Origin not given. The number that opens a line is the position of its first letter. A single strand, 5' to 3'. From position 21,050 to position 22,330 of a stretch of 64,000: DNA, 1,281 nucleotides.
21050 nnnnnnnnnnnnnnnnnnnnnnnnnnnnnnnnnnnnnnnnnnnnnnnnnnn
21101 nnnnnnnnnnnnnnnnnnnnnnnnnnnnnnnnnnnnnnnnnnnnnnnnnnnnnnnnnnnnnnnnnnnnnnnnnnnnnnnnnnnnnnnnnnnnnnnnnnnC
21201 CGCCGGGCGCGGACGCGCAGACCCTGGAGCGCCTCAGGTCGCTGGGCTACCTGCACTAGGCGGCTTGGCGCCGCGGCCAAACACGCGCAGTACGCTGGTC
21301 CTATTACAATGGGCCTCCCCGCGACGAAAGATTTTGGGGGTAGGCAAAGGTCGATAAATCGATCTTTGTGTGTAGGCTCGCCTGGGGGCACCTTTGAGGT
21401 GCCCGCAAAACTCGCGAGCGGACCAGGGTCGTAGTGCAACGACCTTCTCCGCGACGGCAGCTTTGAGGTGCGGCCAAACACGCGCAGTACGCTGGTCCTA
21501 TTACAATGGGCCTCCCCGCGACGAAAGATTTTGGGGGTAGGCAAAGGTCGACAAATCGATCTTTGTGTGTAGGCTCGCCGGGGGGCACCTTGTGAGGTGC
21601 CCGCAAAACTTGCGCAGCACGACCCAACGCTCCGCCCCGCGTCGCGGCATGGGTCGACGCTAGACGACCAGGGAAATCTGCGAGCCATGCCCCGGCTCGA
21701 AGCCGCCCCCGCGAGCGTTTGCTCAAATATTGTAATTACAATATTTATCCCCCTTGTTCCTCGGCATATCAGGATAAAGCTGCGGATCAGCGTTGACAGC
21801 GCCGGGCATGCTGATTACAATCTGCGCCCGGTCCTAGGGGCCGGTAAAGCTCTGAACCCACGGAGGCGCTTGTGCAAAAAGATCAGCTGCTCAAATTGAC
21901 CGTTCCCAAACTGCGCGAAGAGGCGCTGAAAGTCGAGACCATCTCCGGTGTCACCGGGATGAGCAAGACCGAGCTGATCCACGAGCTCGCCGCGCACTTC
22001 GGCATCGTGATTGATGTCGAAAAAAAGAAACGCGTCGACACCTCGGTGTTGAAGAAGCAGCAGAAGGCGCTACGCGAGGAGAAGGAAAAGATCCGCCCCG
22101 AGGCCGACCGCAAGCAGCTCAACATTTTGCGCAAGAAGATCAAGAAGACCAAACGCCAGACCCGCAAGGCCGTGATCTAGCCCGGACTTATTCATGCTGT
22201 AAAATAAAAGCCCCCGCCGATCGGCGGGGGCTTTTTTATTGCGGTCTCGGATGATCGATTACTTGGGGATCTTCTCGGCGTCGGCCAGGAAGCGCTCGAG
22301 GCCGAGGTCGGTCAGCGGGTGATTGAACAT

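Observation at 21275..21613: Family of palindrome-bearing repeat elements of about 140 bp (two tandem copies here, a third at 34991-35058)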

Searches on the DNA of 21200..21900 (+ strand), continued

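Call 64: search_with_rna_model(model_id=R2, sources=[L014, L015], filters=off, max_evalue=1)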
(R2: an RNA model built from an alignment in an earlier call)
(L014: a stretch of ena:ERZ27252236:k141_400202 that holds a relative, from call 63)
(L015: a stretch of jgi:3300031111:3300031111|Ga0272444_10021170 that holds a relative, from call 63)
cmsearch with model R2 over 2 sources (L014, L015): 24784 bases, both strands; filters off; matches with E-value up to 1: 2.
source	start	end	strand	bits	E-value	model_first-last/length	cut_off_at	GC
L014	4512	4566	+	9.1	0.45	1-83/83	no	0.64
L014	15731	15797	-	9.1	0.47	1-83/83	no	0.66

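Call 66: search_dna_similar(query=window:21252-21765:+, collection=plasmids, mode=distant, max_evalue=0.01, max_rows=10)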
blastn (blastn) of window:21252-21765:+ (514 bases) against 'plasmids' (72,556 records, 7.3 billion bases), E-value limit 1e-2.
No match.

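Call 67: search_dna_similar(query=window:21252-21765:+, collection=phages, mode=distant, max_evalue=0.01, max_rows=10)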
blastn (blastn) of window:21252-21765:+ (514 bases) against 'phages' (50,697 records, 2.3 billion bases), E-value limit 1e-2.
No match.

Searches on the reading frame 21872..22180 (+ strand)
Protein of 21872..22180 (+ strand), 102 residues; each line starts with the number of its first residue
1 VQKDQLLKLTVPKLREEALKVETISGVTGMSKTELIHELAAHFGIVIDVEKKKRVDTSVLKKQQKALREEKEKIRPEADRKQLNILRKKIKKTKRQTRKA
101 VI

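Call 14: find_encoding_contigs(protein=window:21872-22180:+, flank=3000, max_places=10)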
Protein window:21872-22180:+ (102 aa): 1 contig read that carries it; 1 place shown.
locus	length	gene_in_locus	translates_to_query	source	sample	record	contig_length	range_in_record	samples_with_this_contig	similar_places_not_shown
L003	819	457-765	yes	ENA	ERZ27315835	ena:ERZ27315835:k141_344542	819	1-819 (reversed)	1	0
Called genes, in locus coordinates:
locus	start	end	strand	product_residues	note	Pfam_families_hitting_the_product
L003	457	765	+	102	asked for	-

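Call 23: find_homologous_proteins(query=window:21872-22177:+)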
Query window:21872-22177:+ (102 aa): 37 proteins with E <= 0.001 among 49 candidates.
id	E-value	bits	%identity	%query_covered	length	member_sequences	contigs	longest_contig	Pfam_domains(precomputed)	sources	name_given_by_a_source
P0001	2.3e-52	192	100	100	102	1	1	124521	-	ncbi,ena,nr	ncbi:MAG: hypothetical protein P9M14_01695 [Candidatus Alcyoniella australis]|nr:hypothetical protei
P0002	3.5e-21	93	56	79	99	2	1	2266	-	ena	-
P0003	1.5e-20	91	56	79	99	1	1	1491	-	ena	-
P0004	2.2e-20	90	57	96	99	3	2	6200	-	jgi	jgi:hypothetical protein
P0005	5.0e-20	89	58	97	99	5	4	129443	-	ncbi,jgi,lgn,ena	-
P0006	1.8e-19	87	57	96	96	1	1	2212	-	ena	-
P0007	3.8e-19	86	51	81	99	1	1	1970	-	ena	-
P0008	1.2e-18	85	55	97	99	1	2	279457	-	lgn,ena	-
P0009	4.8e-18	83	52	96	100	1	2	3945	-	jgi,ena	-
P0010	1.4e-17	81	55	96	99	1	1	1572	-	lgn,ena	-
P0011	2.3e-17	81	52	96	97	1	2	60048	-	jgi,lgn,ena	-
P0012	9.0e-17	79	53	97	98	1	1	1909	-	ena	-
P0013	1.6e-13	68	49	97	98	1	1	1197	-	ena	-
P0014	2.0e-9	55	42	96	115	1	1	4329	-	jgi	jgi:hypothetical protein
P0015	2.2e-9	55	39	99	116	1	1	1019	-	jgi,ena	-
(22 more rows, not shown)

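Call 25: find_encoding_contigs(protein=P0001, flank=10000, max_places=5)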
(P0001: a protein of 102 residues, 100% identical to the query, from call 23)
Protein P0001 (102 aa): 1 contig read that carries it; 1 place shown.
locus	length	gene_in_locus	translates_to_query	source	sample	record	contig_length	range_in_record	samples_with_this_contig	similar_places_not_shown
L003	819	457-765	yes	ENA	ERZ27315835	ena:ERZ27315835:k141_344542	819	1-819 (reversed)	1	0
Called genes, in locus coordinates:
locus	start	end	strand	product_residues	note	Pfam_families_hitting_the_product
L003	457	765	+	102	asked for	-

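Call 26: find_encoding_contigs(protein=P0005, flank=10000, max_places=5)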
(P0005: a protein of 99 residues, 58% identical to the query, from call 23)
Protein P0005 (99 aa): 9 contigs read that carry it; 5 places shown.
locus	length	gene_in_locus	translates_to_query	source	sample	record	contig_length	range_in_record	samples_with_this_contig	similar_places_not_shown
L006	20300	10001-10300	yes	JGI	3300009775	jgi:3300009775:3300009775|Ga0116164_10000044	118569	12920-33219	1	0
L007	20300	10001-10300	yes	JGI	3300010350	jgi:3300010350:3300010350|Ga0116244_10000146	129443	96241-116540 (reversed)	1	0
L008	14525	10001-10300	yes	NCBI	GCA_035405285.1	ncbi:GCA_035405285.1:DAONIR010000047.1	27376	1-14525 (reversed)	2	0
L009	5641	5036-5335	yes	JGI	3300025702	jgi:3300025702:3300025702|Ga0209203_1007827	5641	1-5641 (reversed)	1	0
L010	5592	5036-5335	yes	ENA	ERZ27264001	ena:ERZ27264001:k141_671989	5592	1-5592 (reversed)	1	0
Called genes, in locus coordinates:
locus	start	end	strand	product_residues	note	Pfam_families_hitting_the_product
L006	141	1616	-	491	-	-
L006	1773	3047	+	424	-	-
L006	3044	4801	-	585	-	-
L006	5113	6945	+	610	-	-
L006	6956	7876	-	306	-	PF02811:PHP (weak), PF13263:PHP_C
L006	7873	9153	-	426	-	PF03403:PAF-AH_p_II, PF07224:Chlorophyllase (weak), PF01738:DLH (weak), PF00561:Abhydrolase_1 (weak), PF12697:Abhydrolase_6 (weak), PF12740:PETase (weak), PF03403:PAF-AH_p_II (weak)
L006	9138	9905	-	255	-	PF00581:Rhodanese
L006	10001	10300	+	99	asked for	-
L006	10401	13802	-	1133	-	PF08126:Propeptide_C25, PF01364:Peptidase_C25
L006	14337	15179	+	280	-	-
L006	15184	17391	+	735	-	PF13428:TPR_14 (faint), PF07719:TPR_2 (faint), PF12895:ANAPC3 (faint), PF13432:TPR_16 (faint), PF14559:TPR_19 (faint), PF13174:TPR_6 (faint), PF13424:TPR_12 (faint), PF25058:ARM_TT21 (faint), +2 more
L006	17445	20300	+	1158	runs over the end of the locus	PF13428:TPR_14 (faint), PF13432:TPR_16 (faint), PF14559:TPR_19 (faint), PF07719:TPR_2 (faint), PF13174:TPR_6 (faint), PF13181:TPR_8 (faint), PF12895:ANAPC3 (faint), PF13424:TPR_12 (weak), +3 more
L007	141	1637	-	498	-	-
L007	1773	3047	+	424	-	-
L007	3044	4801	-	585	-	-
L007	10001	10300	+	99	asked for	-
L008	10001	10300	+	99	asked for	-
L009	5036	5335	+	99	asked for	-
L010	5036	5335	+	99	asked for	-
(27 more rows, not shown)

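Call 27: find_encoding_contigs(protein=P0008, flank=10000, max_places=5)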
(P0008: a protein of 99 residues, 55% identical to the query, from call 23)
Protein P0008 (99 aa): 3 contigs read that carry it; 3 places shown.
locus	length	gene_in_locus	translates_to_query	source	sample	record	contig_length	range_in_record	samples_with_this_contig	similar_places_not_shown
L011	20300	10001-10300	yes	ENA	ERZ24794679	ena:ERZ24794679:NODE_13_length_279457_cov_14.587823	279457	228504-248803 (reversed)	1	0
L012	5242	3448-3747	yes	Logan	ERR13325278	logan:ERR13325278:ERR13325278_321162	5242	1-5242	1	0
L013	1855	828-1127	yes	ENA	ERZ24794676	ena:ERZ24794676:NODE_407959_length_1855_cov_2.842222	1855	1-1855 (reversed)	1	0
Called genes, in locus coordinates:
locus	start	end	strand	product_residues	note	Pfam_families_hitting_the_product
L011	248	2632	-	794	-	PF25000:DUF7779, PF13424:TPR_12, PF17874:TPR_MalT, PF13374:TPR_10, PF13424:TPR_12, PF24885:TPR_NPHP3, PF13374:TPR_10, PF13424:TPR_12, +16 more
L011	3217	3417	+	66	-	PF12728:HTH_17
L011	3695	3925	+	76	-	-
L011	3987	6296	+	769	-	-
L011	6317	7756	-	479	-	PF00939:Na_sulph_symp, PF03600:CitMHS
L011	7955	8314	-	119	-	PF14367:DUF4411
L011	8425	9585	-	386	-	PF01381:HTH_3 (faint), PF12844:HTH_19, PF13413:HTH_25 (faint), PF13560:HTH_31 (weak), PF06114:Peptidase_M78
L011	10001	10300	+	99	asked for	-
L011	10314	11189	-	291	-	-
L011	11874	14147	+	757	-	PF25000:DUF7779, PF17874:TPR_MalT (weak), PF24885:TPR_NPHP3, PF13424:TPR_12, PF13374:TPR_10 (weak), PF13424:TPR_12, PF13374:TPR_10 (weak), PF13424:TPR_12, +7 more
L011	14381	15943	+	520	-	-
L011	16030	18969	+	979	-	-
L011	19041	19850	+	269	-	PF13489:Methyltransf_23, PF13847:Methyltransf_31, PF08241:Methyltransf_11, PF08242:Methyltransf_12, PF13649:Methyltransf_25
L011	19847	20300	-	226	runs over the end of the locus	-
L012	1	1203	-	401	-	?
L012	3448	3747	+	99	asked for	-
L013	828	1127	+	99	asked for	-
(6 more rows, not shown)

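Call 48: search_protein_families(library=pfam, proteins=[window:21872-22180:+])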
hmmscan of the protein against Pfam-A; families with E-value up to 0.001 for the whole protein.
window:21872-22180:+ (102 aa): 0 families

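Call 63: find_encoding_contigs(protein=P0011, flank=10000, max_places=2)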
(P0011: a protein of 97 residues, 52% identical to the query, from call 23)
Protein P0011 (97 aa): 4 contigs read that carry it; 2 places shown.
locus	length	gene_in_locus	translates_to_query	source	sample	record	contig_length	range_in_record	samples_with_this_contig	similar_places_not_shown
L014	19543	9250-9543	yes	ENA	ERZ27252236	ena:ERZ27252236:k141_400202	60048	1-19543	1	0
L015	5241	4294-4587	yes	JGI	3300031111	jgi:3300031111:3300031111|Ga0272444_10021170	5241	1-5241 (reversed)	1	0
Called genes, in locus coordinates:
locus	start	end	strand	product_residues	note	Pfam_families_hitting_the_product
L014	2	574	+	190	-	?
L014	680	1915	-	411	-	PF00285:Citrate_synt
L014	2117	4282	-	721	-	PF15892:BNR_4 (faint)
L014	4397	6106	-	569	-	-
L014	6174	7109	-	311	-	PF13263:PHP_C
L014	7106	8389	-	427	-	PF03403:PAF-AH_p_II, PF12695:Abhydrolase_5 (faint), PF12740:PETase (weak)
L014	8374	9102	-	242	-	PF00581:Rhodanese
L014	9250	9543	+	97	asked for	-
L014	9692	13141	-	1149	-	PF08126:Propeptide_C25, PF01364:Peptidase_C25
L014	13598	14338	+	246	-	-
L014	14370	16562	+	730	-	PF07719:TPR_2 (faint), PF12895:ANAPC3 (faint), PF14559:TPR_19 (faint), PF13174:TPR_6 (faint), PF13424:TPR_12 (faint), PF13176:TPR_7 (faint)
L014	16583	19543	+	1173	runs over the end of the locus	PF13181:TPR_8 (faint), PF13428:TPR_14 (faint), PF13432:TPR_16 (faint), PF13525:YfiO (faint), PF14559:TPR_19 (faint), PF12895:ANAPC3 (weak), PF13424:TPR_12 (weak), PF13174:TPR_6 (weak), +4 more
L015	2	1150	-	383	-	?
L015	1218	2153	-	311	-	PF13263:PHP_C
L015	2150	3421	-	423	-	PF03403:PAF-AH_p_II, PF12695:Abhydrolase_5 (faint), PF12740:PETase (weak)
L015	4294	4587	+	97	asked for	-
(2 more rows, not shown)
